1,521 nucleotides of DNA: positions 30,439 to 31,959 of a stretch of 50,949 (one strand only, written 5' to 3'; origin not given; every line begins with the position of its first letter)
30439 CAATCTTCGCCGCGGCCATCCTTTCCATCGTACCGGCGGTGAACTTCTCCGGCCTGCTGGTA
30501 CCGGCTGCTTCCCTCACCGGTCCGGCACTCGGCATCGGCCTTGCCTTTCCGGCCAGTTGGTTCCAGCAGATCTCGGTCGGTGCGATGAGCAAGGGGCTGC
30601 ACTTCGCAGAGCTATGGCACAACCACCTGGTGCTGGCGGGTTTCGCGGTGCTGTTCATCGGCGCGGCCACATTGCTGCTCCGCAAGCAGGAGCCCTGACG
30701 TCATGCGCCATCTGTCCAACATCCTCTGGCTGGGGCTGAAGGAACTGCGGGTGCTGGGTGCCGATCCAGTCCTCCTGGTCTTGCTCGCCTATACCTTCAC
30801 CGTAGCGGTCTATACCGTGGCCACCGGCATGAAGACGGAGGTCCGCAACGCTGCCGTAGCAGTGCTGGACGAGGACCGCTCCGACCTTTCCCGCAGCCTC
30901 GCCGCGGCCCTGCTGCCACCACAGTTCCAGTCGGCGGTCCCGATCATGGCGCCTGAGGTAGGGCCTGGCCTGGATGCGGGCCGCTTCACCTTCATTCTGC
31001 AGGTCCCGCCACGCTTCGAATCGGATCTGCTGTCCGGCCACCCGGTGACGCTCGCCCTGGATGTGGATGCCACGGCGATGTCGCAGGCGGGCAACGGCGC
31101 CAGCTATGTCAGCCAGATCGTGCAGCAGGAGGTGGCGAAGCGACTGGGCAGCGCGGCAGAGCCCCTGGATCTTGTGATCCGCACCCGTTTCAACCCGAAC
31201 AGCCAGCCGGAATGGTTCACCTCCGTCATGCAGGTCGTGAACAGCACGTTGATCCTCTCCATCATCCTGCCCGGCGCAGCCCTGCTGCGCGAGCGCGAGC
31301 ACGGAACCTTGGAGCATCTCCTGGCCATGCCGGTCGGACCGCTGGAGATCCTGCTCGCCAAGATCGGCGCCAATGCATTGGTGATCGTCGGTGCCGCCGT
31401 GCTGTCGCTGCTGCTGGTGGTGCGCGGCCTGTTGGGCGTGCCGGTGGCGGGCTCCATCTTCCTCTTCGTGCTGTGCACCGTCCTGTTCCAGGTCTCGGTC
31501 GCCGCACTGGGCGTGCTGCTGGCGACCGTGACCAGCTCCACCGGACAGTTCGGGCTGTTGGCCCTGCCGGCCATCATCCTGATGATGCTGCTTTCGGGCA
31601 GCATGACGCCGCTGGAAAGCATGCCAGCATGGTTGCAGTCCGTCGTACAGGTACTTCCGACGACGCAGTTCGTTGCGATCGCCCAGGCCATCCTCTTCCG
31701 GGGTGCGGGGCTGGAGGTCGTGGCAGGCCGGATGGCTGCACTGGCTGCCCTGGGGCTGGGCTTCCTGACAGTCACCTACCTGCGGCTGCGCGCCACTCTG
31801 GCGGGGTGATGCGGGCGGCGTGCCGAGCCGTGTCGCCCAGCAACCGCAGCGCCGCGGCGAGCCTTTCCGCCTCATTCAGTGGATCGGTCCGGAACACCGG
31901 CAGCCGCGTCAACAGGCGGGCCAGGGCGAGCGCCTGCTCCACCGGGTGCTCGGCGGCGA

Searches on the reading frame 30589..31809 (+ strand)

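Call 39: search_protein_families(library=pfam, proteins=[window:30589-31809:+], max_evalue=0.001)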
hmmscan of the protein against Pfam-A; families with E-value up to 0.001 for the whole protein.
window:30589-31809:+ (406 aa): 4 families
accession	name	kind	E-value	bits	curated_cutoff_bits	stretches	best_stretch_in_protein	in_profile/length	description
PF12698.13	ABC2_membrane_3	-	2.5e-33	116.1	31.6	1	62-397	9-346/347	ABC-2 family transporter protein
PF01061.29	ABC2_membrane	-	2e-22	80.2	26.9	1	211-370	50-211/211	ABC-2 type transporter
PF12679.13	ABC2_membrane_2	-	1.5e-16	60.9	27.2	1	49-372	4-239/283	ABC-2 family transporter protein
PF12730.13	ABC2_membrane_4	-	9.4e-06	26.2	27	1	202-320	38-165/179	ABC-2 family transporter protein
